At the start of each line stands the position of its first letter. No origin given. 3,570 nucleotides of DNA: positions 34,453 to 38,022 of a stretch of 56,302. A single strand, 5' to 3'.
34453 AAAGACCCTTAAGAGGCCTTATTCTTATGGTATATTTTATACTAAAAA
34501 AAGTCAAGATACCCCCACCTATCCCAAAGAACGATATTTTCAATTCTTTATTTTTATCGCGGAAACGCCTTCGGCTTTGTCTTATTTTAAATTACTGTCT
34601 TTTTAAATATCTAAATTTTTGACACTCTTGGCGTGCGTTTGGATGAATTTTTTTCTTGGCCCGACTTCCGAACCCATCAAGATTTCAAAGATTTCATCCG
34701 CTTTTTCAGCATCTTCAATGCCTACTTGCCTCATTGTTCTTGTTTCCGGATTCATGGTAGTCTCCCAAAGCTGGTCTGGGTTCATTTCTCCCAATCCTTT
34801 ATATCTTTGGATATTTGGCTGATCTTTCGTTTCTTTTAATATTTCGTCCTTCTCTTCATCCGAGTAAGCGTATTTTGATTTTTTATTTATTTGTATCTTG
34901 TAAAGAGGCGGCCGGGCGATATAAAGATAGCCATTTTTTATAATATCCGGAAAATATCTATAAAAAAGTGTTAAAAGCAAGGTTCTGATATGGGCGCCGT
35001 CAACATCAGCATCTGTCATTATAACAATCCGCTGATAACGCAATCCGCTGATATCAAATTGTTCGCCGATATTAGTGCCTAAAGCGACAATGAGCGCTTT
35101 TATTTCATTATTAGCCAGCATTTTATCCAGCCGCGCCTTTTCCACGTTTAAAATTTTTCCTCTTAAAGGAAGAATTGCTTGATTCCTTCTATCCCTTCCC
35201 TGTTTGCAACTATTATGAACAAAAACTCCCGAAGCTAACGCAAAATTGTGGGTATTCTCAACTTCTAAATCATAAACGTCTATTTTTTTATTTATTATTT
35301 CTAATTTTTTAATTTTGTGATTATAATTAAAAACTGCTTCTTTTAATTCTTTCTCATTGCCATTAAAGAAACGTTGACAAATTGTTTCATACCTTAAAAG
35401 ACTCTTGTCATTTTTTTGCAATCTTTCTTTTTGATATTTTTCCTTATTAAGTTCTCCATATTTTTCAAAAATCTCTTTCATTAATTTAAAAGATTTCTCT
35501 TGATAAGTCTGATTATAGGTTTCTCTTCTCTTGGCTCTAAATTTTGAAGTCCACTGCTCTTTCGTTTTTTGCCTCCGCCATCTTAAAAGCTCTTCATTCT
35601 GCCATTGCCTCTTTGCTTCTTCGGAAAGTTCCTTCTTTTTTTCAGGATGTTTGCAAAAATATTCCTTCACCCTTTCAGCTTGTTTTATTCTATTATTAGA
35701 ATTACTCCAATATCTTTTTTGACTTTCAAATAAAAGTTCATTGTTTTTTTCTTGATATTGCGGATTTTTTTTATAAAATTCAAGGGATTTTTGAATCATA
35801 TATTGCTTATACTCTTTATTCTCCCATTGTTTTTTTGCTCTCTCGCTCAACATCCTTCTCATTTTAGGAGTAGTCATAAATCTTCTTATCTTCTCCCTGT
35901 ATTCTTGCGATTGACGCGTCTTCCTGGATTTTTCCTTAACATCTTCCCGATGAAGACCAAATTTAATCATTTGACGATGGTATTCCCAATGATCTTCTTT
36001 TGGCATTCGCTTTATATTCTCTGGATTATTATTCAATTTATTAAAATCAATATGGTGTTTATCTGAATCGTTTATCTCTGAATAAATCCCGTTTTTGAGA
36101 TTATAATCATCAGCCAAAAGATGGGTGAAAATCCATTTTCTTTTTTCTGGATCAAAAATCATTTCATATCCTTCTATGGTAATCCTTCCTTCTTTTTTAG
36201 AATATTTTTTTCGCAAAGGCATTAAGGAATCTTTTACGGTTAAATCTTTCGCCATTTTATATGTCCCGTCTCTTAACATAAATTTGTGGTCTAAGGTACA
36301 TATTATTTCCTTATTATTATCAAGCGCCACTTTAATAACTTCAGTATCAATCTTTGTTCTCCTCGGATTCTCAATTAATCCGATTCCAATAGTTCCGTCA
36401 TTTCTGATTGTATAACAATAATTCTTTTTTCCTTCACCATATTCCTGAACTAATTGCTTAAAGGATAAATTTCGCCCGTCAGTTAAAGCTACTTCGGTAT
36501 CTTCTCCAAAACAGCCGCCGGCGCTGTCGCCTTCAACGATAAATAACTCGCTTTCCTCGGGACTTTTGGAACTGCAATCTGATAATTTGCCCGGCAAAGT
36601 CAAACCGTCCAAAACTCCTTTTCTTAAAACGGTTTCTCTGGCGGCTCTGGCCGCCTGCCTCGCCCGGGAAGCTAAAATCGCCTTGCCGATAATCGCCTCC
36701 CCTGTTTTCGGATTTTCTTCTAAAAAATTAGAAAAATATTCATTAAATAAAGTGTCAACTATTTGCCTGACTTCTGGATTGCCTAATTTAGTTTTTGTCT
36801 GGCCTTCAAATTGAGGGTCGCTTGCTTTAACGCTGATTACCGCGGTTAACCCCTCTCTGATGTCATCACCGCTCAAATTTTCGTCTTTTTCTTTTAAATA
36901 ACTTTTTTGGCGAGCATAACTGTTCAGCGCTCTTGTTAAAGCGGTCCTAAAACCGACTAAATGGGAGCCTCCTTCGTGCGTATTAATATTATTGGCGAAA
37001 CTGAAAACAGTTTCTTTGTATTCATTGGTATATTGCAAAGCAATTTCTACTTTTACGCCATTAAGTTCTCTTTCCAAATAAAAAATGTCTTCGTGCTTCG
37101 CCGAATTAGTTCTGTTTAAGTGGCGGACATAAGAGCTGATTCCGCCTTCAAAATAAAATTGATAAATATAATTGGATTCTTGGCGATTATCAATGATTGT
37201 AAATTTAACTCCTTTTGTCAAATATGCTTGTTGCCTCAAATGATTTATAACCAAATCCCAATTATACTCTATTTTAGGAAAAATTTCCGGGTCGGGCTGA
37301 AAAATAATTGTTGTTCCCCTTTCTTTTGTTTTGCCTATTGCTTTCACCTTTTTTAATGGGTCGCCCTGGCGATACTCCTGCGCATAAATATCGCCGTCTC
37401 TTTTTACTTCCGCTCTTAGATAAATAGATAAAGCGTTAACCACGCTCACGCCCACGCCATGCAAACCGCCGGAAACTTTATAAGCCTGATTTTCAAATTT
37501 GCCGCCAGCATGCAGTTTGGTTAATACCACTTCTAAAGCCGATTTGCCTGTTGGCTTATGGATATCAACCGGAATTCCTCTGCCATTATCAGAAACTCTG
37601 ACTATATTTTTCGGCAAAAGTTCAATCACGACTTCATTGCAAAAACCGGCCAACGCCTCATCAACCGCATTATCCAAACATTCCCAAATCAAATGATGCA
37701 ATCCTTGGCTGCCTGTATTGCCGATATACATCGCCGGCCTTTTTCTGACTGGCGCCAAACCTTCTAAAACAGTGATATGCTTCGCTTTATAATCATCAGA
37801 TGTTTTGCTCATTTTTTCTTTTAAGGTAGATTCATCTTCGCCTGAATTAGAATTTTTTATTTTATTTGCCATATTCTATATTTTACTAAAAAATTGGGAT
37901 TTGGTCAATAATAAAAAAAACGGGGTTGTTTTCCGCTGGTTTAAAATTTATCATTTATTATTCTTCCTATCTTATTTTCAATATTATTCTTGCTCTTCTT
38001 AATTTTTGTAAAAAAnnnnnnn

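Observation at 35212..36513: gyrB intein whose central module is a repeat-rich basic/acidic helical region rather than a homing endonuclease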

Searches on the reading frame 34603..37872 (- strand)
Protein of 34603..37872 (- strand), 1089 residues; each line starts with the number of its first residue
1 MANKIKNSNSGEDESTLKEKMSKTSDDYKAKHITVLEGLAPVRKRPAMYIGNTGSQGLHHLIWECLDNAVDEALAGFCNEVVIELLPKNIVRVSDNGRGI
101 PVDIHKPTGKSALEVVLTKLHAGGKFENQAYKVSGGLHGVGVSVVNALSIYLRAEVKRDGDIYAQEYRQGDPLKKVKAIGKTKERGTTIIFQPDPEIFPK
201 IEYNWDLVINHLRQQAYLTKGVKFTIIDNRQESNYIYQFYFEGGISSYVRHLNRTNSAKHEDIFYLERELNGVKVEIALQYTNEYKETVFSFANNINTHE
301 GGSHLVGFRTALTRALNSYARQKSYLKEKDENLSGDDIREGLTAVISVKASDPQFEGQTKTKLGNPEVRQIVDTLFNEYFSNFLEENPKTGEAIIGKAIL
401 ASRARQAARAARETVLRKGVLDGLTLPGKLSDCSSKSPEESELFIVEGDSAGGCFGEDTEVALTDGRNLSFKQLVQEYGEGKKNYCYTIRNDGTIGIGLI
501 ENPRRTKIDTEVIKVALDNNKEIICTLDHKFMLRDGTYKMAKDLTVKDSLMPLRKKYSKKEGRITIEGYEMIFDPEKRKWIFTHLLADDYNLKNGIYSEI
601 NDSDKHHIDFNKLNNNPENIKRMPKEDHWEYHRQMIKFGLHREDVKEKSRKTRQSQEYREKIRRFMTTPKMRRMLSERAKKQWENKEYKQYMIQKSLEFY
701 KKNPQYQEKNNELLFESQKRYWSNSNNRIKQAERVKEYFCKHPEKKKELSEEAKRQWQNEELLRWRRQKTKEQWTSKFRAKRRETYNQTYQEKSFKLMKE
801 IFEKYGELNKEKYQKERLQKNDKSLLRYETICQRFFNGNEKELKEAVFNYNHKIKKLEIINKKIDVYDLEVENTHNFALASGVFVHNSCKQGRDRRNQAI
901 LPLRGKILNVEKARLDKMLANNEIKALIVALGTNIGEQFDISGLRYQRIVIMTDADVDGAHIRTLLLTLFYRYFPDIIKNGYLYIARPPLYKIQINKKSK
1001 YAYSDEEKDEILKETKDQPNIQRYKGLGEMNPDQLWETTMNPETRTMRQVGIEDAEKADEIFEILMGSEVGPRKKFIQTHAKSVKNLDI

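Call 4: search_protein_families(library=pfam, proteins=[window:34603-37872:-], max_evalue=1)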
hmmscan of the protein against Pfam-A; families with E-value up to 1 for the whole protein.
window:34603-37872:- (1089 aa): 6 families
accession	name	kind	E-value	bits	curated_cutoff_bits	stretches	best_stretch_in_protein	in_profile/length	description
PF00204.31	DNA_gyraseB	-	1.5e-61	207.3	27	1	244-413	1-172/173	DNA gyrase B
PF00986.26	DNA_gyraseB_C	-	9.2e-31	106.2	29.8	1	1017-1078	2-63/63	DNA gyrase B subunit, carboxyl terminus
PF14890.11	Intein_splicing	-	1.5e-18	67.5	35.8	1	500-887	38-155/155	Intein splicing domain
PF02518.31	HATPase_c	-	3.3e-15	56.9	26.4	1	56-195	4-109/111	Histidine kinase-, DNA gyrase B-, and HSP90-like ATPase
PF01751.28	Toprim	-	6.3e-13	49.2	23.1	1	888-987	13-95/96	Toprim domain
PF13392.12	HNH_3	-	0.67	10.1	24.8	1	606-628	22-44/46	HNH endonuclease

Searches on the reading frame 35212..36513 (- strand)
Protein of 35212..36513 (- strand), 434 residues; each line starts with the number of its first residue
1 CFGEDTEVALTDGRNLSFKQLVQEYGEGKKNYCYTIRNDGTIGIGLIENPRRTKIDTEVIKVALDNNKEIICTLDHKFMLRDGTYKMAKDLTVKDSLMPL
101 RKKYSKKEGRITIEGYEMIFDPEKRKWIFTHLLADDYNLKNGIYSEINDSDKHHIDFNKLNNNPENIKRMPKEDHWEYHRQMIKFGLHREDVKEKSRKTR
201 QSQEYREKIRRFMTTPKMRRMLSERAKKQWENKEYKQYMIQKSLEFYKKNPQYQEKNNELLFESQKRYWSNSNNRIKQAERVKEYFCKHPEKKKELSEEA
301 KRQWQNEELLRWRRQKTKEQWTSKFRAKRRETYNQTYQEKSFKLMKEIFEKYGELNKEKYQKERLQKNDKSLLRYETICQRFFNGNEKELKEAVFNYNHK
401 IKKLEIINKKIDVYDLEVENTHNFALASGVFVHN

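Call 4: search_protein_families(library=pfam, proteins=[window:35212-36513:-], max_evalue=1)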
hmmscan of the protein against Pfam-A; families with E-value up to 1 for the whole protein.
window:35212-36513:- (434 aa): 2 families
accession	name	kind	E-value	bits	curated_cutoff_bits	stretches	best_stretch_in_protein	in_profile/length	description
PF14890.11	Intein_splicing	-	1.2e-21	77.6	35.8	1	46-434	37-155/155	Intein splicing domain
PF13392.12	HNH_3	-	0.014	15.5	24.8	1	153-175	22-44/46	HNH endonuclease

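Call 5: search_protein_families(library=ncbifam, proteins=[window:35212-36513:-], max_evalue=1)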
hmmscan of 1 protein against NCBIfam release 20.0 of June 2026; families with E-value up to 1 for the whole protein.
window:35212-36513:- (434 aa): 3 families
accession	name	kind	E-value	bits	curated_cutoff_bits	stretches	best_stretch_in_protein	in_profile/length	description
NF052663.1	RtcB_rel_intein2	exception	1.1e-29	103.8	1050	1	1-434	78-310/626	intein-containing RctB family protein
TIGR01445.1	intein_Nterm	domain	1.1e-07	32.8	24.5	1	1-79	1-82/83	intein N-terminal splicing region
TIGR01443.1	intein_Cterm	domain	2.3e-07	30.8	15.6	1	412-434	1-23/24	intein C-terminal splicing region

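Call 6: search_solved_structures(query=window:35212-36513:-, max_evalue=10, show_alignments=3)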
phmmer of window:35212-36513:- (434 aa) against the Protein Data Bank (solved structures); distinct sequences matched with E-value up to 10: 22.
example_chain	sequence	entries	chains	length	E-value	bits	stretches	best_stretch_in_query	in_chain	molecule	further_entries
7qil_A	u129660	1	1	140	8.6e-05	25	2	5-87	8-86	DnaE intein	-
2keq_A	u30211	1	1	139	0.0031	19.9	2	399-432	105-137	DNA polymerase III alpha subunit, Nucleic acid binding OB-fold tRNA/helicase-type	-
4kl5_A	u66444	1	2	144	0.0036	19.7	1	399-432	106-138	DNA polymerase III, alpha subunit, Nucleic acid binding, OB-fold, tRNA/helicase-type chime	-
5ol7_A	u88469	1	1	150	0.013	17.9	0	33-85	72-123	DNA-directed DNA polymerase,DNA-directed DNA polymerase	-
5ol6_A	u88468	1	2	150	0.013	17.8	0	33-85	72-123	Nucleic acid binding, OB-fold, tRNA/helicase-type,DNA-directed DNA polymerase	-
4kl6_A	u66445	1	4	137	0.019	17.3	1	399-432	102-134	DNA-directed DNA polymerase,Nucleic acid binding, OB-fold, tRNA/helicase-type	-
9el5_A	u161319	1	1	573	0.16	14.3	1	259-366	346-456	Fanconi anemia group M protein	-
7cfv_A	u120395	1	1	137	0.19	14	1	400-434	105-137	Spl DnaX mini-intein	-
2lqm_A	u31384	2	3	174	0.22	13.8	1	399-434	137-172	Pho radA intein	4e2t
4e2u_A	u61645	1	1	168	0.27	13.5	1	399-434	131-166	Pho radA intein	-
4qfq_B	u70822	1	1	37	0.29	13.4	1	410-433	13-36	Nucleic acid binding, OB-fold, tRNA/helicase-type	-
4lx3_B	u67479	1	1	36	0.29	13.4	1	410-433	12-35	Nucleic acid binding, OB-fold, tRNA/helicase-type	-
2lwy_A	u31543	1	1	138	0.37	13.1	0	401-434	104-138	BACTERIAL INTEIN-LIKE DOMAIN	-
22ey_A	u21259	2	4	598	0.42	12.9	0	364-429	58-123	thioredoxin-disulfide reductase (NADPH) | thioredoxin-disulfide reductase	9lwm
22fc_A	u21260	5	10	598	0.42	12.9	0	364-429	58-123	thioredoxin-disulfide reductase (NADPH) | thioredoxin-disulfide reductase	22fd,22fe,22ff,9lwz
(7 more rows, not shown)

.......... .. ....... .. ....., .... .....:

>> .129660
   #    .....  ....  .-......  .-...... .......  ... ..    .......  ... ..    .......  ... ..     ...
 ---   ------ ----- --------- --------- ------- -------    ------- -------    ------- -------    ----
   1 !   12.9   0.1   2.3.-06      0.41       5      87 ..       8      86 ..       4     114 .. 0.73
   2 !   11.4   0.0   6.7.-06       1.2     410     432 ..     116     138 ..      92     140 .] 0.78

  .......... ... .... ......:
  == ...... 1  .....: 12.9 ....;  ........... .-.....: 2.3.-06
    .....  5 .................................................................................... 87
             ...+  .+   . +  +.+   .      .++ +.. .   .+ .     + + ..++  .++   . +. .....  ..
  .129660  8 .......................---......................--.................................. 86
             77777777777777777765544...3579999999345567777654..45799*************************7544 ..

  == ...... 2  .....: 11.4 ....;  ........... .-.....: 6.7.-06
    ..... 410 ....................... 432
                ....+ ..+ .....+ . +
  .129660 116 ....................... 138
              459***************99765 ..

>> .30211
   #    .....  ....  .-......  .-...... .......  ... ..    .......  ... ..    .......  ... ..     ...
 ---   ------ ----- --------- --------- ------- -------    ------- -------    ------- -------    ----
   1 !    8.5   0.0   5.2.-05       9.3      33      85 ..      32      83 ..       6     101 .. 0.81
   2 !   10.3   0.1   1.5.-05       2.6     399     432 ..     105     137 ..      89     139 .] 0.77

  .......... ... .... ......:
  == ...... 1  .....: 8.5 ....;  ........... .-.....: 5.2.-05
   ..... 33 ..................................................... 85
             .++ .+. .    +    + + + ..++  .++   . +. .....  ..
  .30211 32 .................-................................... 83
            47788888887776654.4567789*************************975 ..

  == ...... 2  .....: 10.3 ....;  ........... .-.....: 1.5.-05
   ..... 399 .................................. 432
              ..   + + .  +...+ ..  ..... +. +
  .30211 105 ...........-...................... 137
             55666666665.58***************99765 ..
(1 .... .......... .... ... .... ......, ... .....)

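Call 8: search_protein_families(library=phrogs, proteins=[window:35212-36513:-], max_evalue=1)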
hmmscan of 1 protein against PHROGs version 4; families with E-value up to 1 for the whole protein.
window:35212-36513:- (434 aa): 6 families
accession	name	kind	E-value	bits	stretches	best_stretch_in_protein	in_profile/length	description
phrog_7545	-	DNA, RNA and nucleotide metabolism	4.3e-07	31.3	1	106-185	58-139/160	HNH endonuclease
phrog_21964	-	DNA, RNA and nucleotide metabolism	5.1e-06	27.3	1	115-184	149-217/244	HNH endonuclease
phrog_28563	-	unknown function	2.4e-05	25.5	1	399-434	36-70/98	-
phrog_10673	-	unknown function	0.08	14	1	373-397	19-43/78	-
phrog_34922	-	unknown function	0.12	13.5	1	114-156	24-66/92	-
phrog_5109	-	unknown function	0.23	12.9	0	396-427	23-54/68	-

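Call 24: find_related_loci(query=window:35212-36513:-, collection=genome_contigs, flank=3000)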
Query window:35212-36513:- (434 aa) in genome_contigs; peptide patterns used: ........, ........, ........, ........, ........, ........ (x = any residue, [..] = any of these).
180 stretches matched a pattern; 65 encode a relative of the query (tblastn E <= 1e-3); 65 distinct loci.
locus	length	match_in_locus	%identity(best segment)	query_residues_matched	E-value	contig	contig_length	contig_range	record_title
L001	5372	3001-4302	71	1-434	0e+0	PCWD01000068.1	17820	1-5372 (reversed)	MAG: Parcubacteria group bacterium CG11_big_fil_rev_8_21_14_0_20_39_14 CG11_8_21_14_0.20_scaffold_5329_c, whole genome s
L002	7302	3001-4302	65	1-434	0e+0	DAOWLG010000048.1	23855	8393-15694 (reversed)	MAG TPA_asm: Candidatus Nealsonbacteria bacterium isolate CSMAG_2115 CSMAG_2115_k141_1876159_length_23855_cov_32.0076, w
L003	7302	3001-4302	60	1-434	0e+0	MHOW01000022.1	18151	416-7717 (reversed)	MAG: Candidatus Staskawiczbacteria bacterium RIFCSPLOWO2_01_FULL_33_13 rifcsplowo2_01_scaffold_6036, whole genome shotgu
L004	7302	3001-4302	59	1-434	4e-178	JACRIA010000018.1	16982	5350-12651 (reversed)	MAG: Candidatus Peregrinibacteria bacterium isolate NC_groundwater_1791_Pr3_B-0.1um_40_11 SR-2_scaffold_141_648332, whol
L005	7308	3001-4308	62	1-434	3e-175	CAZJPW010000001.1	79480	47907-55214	MAG TPA_asm: uncultured Candidatus Saccharibacteria bacterium isolate binchicken_co330_86 genome assembly, contig: NODE_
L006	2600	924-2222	61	1-434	0e+0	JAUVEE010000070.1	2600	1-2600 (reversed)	MAG: bacterium isolate CSMAG_315 CSMAG_315_k141_1905966_length_2600_cov_6.9463, whole genome shotgun sequence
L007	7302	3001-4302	59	1-434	8e-173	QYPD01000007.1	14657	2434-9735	MAG: Spirochaetia bacterium isolate PowLak16_MAG37 c_000000086721, whole genome shotgun sequence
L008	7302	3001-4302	56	1-434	2e-172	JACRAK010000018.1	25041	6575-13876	MAG: Candidatus Azambacteria bacterium isolate NC_groundwater_1591_Pr3_B-0.1um_51_37 SR-2_scaffold_141_1671745, whole ge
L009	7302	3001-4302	59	1-434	2e-172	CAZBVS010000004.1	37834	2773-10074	MAG TPA_asm: uncultured Candidatus Saccharibacteria bacterium isolate binchicken_co77_125 genome assembly, contig: NODE_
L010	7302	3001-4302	58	1-434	2e-171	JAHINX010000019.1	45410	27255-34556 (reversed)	MAG: Patescibacteria group bacterium isolate KR13_S3.mb.1 KR13_S3.mb.1_k141_196987, whole genome shotgun sequence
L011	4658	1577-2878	60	1-434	5e-176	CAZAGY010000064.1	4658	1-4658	MAG TPA_asm: uncultured Gammaproteobacteria bacterium isolate SRP178699_co1_485 genome assembly, contig: NODE_27776_leng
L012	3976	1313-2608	60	1-434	1e-177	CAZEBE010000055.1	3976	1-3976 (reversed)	MAG TPA_asm: uncultured Gammaproteobacteria bacterium isolate SRP192927_co1_989 genome assembly, contig: NODE_69870_leng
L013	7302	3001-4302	56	1-434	1e-170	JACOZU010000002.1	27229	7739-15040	MAG: Candidatus Woesebacteria bacterium isolate NC_groundwater_213_Ag_S-0.1um_45_9 S4_GD2017_2_S1_scaffold_1079, whole g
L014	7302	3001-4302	55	1-434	2e-167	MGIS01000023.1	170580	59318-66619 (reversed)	MAG: Candidatus Wolfebacteria bacterium RIFCSPLOWO2_01_FULL_47_17b rifcsplowo2_01_scaffold_616, whole genome shotgun seq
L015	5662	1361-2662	61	1-434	9e-168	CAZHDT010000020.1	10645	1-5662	MAG TPA_asm: uncultured Gammaproteobacteria bacterium isolate SRP178699_co1_236 genome assembly, contig: NODE_8525_lengt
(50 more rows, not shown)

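Call 29: predict_structure(alignment_id=A2)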
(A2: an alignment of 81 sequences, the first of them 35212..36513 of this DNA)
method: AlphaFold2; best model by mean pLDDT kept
length: 434 residues; sequences in the alignment: 81
mean_pLDDT: 92.1   pTM: 0.64
mean pLDDT of the five models: 92.1, 92.0, 90.1, 89.1, 88.9
residues with pLDDT >= 90: 320; 70-90: 112; 50-70: 2; < 50: 0
segments of 3 or more residues with pLDDT < 50: none
pLDDT, mean of each block of 10 residues (from residue 1): 96 96 97 96 97 94 92 96 95 94 89 90 93 94 80 85 91 88 86 92 93 90 92 95 96 95 92 90 94 95 95 92 89 87 90 91 95 96 93 81 93 94 93 91
secondary structure, 60 per line:
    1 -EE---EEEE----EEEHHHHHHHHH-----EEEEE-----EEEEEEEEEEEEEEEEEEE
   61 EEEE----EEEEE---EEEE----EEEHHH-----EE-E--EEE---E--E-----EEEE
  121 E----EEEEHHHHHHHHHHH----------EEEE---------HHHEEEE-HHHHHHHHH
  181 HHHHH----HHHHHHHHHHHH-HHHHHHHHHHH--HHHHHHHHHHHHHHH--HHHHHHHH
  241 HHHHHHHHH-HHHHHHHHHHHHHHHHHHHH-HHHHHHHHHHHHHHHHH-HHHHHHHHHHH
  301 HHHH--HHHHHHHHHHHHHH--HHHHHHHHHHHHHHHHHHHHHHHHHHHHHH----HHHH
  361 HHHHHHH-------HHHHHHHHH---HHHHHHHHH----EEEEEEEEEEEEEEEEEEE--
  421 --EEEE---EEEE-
elements in order: E7-10 E15-17 H18-26 E32-36 E42-64 E69-73 E77-80 E85-87 E102-104 E117-121 E126-129 H130-140 E151-154 E167-170 H172-185 H190-201 H203-213 H216-230 H233-249 H251-270 H272-288 H290-304 H307-320 H323-352 H357-367 H375-383 H387-395 E400-418 E423-426 E430-433
